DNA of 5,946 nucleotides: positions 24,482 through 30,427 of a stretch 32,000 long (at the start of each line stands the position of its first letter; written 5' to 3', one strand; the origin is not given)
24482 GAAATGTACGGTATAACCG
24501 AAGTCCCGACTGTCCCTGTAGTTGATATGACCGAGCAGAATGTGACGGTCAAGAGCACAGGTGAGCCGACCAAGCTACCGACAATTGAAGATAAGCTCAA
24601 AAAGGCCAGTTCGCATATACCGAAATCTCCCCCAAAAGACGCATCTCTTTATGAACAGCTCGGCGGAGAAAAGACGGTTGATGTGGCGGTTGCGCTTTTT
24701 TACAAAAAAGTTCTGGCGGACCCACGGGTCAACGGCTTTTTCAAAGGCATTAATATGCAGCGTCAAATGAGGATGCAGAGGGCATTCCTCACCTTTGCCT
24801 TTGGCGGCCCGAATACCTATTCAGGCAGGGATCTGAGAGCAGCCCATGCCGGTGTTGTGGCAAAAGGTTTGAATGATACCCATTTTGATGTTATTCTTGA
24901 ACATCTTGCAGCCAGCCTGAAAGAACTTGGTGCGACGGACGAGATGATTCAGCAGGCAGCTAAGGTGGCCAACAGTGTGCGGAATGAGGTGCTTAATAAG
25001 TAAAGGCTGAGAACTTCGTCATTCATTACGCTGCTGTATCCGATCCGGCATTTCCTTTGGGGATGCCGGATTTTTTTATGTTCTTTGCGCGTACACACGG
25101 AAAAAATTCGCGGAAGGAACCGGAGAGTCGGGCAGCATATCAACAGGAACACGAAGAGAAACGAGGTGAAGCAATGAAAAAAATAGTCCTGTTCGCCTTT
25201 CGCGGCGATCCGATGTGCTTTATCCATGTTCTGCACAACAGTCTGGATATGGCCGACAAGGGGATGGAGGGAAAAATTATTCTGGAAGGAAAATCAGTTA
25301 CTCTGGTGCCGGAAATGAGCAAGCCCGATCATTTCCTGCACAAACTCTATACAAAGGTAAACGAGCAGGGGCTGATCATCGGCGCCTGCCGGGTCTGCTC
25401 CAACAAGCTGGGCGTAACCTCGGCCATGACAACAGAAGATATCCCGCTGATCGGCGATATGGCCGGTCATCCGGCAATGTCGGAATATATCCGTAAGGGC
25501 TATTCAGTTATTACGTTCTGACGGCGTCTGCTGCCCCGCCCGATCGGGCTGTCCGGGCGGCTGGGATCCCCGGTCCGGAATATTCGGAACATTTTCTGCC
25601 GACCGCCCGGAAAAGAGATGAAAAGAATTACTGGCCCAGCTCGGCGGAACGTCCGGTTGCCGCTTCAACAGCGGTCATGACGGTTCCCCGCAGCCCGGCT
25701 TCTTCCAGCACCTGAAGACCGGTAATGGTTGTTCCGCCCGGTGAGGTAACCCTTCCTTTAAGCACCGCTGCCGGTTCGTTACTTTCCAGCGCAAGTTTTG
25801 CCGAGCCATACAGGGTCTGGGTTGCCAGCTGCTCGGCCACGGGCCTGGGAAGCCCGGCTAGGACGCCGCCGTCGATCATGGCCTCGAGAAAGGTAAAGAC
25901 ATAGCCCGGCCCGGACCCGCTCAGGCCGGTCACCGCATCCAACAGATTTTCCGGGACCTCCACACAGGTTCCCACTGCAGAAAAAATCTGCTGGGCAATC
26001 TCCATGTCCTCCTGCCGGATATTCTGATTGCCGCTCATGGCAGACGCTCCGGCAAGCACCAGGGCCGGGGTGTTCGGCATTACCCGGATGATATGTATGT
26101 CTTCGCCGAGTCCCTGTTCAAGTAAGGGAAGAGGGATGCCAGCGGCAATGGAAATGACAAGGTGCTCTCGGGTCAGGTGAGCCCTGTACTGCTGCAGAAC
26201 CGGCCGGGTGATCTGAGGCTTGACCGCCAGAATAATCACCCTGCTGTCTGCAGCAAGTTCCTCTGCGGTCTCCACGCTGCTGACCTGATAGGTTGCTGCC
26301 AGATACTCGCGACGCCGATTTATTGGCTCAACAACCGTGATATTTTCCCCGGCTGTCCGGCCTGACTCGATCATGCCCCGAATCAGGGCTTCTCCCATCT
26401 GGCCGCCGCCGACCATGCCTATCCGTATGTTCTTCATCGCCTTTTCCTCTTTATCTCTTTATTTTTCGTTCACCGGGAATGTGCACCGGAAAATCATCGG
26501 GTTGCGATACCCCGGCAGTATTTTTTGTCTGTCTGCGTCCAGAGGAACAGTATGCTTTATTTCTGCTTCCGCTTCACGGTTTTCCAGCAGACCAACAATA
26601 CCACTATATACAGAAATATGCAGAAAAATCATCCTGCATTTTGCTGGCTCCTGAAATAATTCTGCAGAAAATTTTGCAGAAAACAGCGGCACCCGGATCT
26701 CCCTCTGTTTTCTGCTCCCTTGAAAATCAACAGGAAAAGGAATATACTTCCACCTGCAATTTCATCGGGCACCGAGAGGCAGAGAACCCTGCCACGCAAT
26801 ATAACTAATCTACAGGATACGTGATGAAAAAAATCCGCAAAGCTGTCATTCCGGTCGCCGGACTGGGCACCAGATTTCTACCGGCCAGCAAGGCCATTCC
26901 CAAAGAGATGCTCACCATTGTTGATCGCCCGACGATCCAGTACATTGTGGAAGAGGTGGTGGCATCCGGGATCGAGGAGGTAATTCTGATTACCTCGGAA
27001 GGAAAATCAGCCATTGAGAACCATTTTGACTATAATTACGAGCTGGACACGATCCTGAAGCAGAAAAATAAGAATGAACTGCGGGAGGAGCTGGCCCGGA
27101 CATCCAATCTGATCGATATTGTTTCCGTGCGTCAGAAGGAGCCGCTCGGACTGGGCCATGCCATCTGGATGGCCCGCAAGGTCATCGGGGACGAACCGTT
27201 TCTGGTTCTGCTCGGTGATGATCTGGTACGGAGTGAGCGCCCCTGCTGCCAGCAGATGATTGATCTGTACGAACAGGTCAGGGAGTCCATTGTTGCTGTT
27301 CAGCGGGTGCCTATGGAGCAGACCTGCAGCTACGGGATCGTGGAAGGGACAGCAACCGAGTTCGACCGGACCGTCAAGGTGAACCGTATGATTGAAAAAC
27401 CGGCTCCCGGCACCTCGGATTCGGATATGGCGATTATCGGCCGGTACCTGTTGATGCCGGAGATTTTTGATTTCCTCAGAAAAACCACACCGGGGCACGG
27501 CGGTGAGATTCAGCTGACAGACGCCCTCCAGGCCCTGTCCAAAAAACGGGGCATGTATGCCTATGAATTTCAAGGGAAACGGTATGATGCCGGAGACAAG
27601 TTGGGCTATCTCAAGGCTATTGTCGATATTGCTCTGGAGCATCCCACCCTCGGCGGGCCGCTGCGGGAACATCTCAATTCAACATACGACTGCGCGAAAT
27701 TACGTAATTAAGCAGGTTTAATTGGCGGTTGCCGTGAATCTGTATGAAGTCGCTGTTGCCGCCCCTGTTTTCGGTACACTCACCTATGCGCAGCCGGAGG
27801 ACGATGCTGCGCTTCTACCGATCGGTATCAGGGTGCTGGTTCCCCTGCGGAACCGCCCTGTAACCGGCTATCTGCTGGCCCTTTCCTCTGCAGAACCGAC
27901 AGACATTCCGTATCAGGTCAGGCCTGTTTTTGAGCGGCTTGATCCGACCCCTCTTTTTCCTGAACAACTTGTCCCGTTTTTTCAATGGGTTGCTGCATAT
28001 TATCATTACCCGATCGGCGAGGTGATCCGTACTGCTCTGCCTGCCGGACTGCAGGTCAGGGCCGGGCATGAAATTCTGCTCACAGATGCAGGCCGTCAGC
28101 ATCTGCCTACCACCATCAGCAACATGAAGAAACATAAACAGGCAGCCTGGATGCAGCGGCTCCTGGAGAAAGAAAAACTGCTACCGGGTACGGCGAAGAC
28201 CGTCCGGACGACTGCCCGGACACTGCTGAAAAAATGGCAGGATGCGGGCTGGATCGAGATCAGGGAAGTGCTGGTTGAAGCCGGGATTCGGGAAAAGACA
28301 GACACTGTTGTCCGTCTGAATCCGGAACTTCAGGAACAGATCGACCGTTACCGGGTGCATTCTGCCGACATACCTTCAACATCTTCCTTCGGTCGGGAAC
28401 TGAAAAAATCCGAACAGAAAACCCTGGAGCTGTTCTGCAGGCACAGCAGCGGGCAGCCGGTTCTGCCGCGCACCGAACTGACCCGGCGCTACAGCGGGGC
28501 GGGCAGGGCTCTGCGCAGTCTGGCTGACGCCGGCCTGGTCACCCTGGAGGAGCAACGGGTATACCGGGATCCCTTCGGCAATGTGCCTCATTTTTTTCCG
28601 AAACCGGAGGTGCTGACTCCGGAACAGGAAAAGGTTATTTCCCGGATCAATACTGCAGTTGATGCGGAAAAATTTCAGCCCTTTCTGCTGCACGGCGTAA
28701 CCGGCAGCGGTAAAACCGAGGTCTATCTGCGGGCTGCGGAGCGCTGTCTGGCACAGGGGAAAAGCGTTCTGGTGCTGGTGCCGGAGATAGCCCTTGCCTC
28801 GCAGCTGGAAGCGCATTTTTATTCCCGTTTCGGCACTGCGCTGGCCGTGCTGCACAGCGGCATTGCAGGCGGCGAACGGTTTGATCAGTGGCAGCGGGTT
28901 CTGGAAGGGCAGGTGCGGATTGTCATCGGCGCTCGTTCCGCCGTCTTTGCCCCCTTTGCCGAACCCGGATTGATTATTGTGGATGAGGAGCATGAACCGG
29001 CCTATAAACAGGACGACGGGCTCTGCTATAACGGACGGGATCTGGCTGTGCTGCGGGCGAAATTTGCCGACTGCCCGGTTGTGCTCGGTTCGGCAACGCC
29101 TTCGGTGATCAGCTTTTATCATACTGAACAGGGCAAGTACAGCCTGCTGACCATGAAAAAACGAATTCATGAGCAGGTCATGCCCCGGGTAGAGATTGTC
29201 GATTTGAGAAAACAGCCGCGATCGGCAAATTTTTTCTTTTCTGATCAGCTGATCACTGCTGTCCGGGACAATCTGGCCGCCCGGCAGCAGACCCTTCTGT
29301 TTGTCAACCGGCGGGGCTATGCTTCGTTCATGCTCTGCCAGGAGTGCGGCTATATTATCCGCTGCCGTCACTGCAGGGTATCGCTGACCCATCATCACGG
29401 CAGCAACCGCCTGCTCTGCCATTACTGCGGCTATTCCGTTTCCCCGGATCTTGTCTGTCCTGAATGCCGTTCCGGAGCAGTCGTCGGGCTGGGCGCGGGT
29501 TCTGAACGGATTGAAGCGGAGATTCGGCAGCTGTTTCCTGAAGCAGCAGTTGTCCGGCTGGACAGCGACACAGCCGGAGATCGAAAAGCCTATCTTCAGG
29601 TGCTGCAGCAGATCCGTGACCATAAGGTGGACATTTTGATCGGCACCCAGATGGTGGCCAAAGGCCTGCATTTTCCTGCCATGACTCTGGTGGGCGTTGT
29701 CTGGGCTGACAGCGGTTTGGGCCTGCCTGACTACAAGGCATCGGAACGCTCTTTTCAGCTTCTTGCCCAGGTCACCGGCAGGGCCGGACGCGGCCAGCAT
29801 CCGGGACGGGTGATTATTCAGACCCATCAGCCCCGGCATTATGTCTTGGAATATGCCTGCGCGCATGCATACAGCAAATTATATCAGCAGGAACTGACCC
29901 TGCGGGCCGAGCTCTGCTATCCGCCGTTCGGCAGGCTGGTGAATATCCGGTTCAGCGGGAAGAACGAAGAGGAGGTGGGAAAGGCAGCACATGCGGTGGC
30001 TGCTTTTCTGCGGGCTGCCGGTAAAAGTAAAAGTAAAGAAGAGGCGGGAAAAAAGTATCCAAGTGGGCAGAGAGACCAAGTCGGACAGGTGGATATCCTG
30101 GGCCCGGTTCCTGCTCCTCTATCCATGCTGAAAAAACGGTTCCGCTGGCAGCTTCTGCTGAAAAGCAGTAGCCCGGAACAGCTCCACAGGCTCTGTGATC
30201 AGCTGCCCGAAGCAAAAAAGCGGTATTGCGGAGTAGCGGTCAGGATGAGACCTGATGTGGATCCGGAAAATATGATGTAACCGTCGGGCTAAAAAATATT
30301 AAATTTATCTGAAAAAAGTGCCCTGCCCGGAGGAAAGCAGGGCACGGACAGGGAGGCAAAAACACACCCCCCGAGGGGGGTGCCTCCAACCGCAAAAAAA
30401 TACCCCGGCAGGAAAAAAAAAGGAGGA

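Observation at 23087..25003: Sec-exported pentahaem cytochrome c fused to a truncated haemoglobin: a candidate periplasmic O2/NO-reactive electron sink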

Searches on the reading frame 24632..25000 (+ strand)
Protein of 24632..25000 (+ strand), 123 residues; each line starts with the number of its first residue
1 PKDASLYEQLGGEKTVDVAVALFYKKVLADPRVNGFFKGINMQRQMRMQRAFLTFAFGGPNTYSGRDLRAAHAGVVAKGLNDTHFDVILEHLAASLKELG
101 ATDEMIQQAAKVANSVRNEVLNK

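Call 47: find_homologous_proteins(query=window:24632-25000:+, max_evalue=0.00001)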
Query window:24632-25000:+ (123 aa): 1509 proteins with E <= 0.00001 among 1578 candidates; the best 120 are listed.
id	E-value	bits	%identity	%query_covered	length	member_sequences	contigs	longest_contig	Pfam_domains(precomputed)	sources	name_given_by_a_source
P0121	2.5e-54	200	74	100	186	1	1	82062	PF01152.28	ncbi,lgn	-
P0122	4.1e-53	196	76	97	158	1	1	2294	PF01152.28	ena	-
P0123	6.4e-53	196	72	100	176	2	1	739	PF01152.28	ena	-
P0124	7.5e-53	195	74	97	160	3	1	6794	PF01152.28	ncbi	-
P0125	8.1e-53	195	73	97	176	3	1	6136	PF01152.28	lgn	-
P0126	9.3e-53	195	74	100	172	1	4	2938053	PF01152.28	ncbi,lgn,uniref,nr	ncbi:MAG: hemoglobin [Candidatus Electronema aureum]|uniref:Hemoglobin n=1 Tax=Candidatus Electronem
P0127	1.0e-52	195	76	97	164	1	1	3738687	PF01152.28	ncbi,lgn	ncbi:MAG: group I truncated hemoglobin [Candidatus Electrothrix sp. YB6]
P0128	1.2e-52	195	74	98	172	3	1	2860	PF01152.28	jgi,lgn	jgi:hemoglobin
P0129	1.4e-52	194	74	100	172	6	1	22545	PF01152.28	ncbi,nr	ncbi:group 1 truncated hemoglobin [Desulfobulbus sp. F5]|nr:group 1 truncated hemoglobin [Desulfobul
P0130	1.5e-52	194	76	97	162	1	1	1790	PF01152.28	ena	-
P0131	3.0e-52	193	77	98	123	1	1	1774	PF01152.28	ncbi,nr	ncbi:MAG: group 1 truncated hemoglobin, partial [Candidatus Electrothrix sp. AR3]|nr:group 1 truncat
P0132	4.8e-52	193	72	100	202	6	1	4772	PF01152.28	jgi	jgi:hemoglobin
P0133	1.0e-51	192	76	97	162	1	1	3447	PF01152.28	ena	-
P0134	1.3e-51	191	74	95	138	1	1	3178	PF01152.28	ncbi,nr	ncbi:MAG: group 1 truncated hemoglobin [Candidatus Electrothrix sp. AX5]|nr:group 1 truncated hemogl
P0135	2.3e-51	190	72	100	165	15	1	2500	PF01152.28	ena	-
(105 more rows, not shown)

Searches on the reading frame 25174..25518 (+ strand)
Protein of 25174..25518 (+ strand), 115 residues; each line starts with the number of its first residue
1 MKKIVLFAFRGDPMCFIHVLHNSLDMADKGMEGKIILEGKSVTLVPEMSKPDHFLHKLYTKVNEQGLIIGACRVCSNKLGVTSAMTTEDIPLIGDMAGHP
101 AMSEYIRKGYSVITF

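Call 19: search_protein_families(library=pfam, proteins=[window:25174-25518:+], max_evalue=0.001)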
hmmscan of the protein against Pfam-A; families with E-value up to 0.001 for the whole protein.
window:25174-25518:+ (115 aa): 1 family
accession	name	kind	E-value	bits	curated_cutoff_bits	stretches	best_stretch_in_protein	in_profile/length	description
PF02635.20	DsrE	-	0.0009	19.8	22.7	1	34-115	35-116/116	DsrE/DsrF-like family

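Call 23: search_protein_families(library=ncbifam, proteins=[window:25174-25518:+], max_evalue=0.1)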
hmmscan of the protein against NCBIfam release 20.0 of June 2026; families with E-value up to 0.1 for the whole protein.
window:25174-25518:+ (115 aa): 0 families

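Call 35: search_solved_structures(query=window:25174-25518:+, max_evalue=1)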
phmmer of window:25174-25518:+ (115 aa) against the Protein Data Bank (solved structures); distinct sequences matched with E-value up to 1: 1.
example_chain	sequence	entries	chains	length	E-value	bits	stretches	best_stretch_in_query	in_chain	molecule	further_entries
2fb6_A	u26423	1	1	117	0.091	16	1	34-113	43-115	conserved hypothetical protein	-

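Call 50: find_homologous_proteins(query=window:25174-25518:+, max_evalue=0.001)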
Query window:25174-25518:+ (115 aa): 512 proteins with E <= 0.001 among 513 candidates; the best 120 are listed.
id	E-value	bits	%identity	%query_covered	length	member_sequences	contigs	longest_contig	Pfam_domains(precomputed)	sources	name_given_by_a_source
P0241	2.7e-65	235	92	100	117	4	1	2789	-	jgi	jgi:hypothetical protein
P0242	1.5e-55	204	75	100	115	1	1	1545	PF02635.21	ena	-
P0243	3.6e-54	199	77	100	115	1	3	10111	-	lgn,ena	-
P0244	1.7e-53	197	75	100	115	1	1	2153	-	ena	-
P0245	2.3e-53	197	73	100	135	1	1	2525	PF02635.21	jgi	jgi:hypothetical protein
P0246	4.2e-52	193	71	100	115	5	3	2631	-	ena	-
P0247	4.3e-52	193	72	100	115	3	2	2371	PF02635.21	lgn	-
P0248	4.3e-52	193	72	100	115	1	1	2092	-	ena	-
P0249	8.8e-52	192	73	100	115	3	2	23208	PF02635.21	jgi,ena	-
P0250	4.1e-51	190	74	100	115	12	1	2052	PF02635.21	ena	-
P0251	8.0e-51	189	70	100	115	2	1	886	-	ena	-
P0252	1.4e-50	188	75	98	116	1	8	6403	PF02635.21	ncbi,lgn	-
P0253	2.1e-50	187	68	100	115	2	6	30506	PF02635.21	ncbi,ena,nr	ncbi:DsrE family protein [Desulfobulbus sp. US1]|nr:DsrE family protein [Desulfobulbus sp. US4] MCW5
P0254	2.9e-50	187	69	100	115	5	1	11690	PF02635.21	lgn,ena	-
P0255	4.2e-50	186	71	100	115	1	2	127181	PF02635.21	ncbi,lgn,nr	ncbi:MAG: cytoplasmic protein [Desulfobulbus propionicus]|nr:MAG: cytoplasmic protein [Desulfobulbus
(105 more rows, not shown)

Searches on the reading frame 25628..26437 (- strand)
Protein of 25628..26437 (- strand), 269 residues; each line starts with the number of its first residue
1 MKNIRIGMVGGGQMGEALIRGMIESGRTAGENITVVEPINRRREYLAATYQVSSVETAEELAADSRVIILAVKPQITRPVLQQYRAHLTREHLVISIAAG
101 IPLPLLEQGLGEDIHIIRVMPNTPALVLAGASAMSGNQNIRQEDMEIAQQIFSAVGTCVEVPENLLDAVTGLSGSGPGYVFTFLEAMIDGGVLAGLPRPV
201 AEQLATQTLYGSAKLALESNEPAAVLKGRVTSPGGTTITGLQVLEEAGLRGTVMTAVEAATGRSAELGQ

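Call 19: search_protein_families(library=pfam, proteins=[window:25628-26437:-], max_evalue=0.001)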
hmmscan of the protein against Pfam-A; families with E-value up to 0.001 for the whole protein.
window:25628-26437:- (269 aa): 5 families
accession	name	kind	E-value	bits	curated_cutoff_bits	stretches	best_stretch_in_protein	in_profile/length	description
PF14748.11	P5CR_dimer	-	3e-39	133.9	25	1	163-267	1-105/105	Pyrroline-5-carboxylate reductase dimerisation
PF03807.23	F420_oxidored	-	2.9e-19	69.9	21.6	1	5-100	1-94/94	NADP oxidoreductase coenzyme F420-dependent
PF03446.21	NAD_binding_2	-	2.6e-06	28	21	1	5-96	1-91/161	NAD binding domain of 6-phosphogluconate dehydrogenase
PF01210.29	NAD_Gly3P_dh_N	-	1.8e-05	25.2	23.1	1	6-132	2-135/158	NAD-dependent glycerol-3-phosphate dehydrogenase N-terminus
PF01408.29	GFO_IDH_MocA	-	2.2e-05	25.5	24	1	4-75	1-73/120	Oxidoreductase family, NAD-binding Rossmann fold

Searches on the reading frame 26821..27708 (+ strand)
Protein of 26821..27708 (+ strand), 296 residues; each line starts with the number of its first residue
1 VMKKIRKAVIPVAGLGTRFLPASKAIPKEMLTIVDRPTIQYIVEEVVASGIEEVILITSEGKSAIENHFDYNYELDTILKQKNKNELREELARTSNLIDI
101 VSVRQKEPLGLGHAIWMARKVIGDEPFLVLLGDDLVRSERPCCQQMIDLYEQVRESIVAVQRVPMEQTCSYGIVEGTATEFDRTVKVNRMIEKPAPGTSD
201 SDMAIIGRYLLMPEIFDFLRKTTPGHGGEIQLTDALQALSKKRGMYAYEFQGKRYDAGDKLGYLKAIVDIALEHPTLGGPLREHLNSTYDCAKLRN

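Call 19: search_protein_families(library=pfam, proteins=[window:26821-27708:+], max_evalue=0.001)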
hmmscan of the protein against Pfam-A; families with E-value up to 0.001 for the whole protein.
window:26821-27708:+ (296 aa): 1 family
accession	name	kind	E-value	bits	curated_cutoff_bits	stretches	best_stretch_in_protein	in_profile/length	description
PF00483.29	NTP_transferase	-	1.8e-29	103.5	21.2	1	7-270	1-242/245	Nucleotidyl transferase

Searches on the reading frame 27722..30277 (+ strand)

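Call 19: search_protein_families(library=pfam, proteins=[window:27722-30277:+], max_evalue=0.001)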
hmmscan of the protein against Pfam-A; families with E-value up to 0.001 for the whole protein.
window:27722-30277:+ (852 aa): 6 families
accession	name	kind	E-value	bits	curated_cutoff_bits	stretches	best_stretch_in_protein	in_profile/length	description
PF17764.6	PriA_3primeBD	-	4.8e-23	81.3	22.7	1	9-107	1-96/96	3'DNA-binding domain (3'BD)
PF18074.6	PriA_C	-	1.2e-20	74.5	26.9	1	735-848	1-95/95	Primosomal protein N C-terminal domain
PF00270.35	DEAD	-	2.8e-17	63.4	26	1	299-461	1-161/167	DEAD/DEAH box helicase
PF04851.21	ResIII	-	2.4e-15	57.2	22.5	1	298-461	4-163/164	Type III restriction enzyme, res subunit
PF00271.37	Helicase_C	-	8.6e-08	32.9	23.5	1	607-690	39-108/110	Helicase conserved C-terminal domain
PF18319.7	Zn_ribbon_PriA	-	2.3e-07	31.1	26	1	548-572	1-25/27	PriA DNA helicase Cys-rich region (CRR) domain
